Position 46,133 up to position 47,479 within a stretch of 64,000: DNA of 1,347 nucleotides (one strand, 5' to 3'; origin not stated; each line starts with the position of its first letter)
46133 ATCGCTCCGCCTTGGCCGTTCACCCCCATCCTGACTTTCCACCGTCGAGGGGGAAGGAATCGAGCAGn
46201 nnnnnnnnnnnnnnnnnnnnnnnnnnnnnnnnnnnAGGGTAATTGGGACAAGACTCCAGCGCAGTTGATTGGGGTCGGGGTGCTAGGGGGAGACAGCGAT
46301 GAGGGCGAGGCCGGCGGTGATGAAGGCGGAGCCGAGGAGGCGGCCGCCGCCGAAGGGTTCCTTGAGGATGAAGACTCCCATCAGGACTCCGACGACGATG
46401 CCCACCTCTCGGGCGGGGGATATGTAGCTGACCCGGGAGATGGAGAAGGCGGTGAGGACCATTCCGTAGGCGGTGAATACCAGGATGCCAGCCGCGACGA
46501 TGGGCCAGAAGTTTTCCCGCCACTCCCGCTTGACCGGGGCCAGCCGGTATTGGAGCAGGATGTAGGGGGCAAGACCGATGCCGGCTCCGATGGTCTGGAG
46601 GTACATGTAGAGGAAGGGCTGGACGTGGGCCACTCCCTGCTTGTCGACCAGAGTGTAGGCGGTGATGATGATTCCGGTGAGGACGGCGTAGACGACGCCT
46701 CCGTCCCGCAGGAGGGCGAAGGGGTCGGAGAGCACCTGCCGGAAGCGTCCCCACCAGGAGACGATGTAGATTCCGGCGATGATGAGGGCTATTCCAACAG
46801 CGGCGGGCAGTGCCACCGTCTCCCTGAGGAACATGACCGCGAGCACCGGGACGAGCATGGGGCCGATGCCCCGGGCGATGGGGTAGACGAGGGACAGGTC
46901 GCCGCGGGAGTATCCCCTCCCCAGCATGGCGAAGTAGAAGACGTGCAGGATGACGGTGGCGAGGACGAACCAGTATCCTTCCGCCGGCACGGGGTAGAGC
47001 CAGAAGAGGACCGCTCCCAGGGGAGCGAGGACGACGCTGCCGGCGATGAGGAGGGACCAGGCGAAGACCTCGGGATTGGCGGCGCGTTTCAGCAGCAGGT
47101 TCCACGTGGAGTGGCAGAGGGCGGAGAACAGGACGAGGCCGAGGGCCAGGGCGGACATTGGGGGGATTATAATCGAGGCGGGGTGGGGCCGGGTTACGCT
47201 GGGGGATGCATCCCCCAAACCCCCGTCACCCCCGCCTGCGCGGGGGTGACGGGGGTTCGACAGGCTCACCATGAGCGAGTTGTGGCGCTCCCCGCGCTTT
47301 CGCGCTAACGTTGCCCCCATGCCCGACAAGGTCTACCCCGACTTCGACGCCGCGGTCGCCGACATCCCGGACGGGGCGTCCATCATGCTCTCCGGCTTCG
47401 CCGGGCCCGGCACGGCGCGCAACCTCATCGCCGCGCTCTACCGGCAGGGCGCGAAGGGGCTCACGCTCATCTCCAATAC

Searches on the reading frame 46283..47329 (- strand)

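Call 11: search_protein_families(library=pfam, proteins=[window:46283-47329:-], max_evalue=0.001)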
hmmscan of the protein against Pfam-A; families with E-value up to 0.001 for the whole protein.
window:46283-47329:- (348 aa): 2 families
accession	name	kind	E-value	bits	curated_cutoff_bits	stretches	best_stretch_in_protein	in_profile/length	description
PF00892.27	EamA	-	1.1e-20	74.8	28.2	2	211-345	3-134/135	EamA-like transporter family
PF00893.25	Multi_Drug_Res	-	0.00028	21.8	23.7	1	118-183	28-93/93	Small Multidrug Resistance protein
